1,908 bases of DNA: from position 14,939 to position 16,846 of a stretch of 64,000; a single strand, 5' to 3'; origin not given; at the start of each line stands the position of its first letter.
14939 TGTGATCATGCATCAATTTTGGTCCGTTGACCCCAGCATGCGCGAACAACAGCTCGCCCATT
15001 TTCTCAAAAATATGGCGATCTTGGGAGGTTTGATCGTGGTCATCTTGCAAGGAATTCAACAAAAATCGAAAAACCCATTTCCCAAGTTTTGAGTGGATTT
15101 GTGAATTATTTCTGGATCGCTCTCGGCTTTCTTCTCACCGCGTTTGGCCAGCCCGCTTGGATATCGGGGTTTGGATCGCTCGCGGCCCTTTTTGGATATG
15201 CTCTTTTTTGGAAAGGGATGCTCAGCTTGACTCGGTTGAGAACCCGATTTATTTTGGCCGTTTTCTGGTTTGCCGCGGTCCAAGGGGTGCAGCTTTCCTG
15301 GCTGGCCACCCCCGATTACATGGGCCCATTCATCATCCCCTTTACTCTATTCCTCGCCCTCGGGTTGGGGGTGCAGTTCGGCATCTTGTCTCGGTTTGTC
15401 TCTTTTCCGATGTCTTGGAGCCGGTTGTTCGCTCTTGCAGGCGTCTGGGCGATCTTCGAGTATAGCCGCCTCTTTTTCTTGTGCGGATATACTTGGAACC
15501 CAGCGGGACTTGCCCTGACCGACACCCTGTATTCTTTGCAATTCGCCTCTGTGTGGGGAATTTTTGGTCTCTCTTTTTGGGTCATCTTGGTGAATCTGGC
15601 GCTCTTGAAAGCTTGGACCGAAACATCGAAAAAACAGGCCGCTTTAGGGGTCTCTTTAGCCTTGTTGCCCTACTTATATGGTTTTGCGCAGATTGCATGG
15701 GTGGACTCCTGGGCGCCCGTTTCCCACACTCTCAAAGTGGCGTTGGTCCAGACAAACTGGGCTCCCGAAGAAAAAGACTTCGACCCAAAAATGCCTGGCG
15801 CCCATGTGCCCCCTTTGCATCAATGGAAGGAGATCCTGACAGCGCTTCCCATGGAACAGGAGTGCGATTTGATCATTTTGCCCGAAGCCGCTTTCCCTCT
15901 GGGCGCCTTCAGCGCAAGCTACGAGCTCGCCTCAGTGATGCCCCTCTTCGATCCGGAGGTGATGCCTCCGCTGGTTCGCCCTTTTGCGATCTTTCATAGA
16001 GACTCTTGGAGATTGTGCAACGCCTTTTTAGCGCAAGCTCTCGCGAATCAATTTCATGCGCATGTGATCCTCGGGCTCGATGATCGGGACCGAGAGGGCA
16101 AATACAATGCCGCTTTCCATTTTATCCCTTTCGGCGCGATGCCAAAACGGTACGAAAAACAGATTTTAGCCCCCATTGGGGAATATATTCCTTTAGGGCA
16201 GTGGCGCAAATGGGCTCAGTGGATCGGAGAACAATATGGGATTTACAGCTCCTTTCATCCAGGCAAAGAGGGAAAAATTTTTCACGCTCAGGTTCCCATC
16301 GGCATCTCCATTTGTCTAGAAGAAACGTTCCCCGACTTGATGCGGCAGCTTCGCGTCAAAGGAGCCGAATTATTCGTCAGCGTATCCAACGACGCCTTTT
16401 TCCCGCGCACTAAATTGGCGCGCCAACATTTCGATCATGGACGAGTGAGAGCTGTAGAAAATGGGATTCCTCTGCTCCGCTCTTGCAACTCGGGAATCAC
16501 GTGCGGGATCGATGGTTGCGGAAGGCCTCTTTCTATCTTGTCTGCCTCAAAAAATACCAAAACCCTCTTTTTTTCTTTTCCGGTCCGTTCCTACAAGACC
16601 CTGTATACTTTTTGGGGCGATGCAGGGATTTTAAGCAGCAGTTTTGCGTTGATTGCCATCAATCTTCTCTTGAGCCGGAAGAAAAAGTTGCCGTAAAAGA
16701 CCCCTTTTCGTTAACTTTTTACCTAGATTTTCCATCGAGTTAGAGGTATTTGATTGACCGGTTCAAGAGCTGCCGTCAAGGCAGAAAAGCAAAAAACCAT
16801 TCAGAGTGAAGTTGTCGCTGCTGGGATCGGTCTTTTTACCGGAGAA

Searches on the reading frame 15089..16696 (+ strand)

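Call 83: search_protein_families(library=pfam, proteins=[window:15089-16696:+], max_evalue=0.00001)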
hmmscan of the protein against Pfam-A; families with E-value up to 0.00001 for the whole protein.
window:15089-16696:+ (535 aa): 2 families
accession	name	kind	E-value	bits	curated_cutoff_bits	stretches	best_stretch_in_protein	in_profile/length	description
PF00795.27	CN_hydrolase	-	2.6e-21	76.6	23.2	1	216-470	1-210/256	Carbon-nitrogen hydrolase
PF20154.4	LNT_N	-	4.1e-12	47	27.1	1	17-170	5-158/159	Apolipoprotein N-acyltransferase N-terminal domain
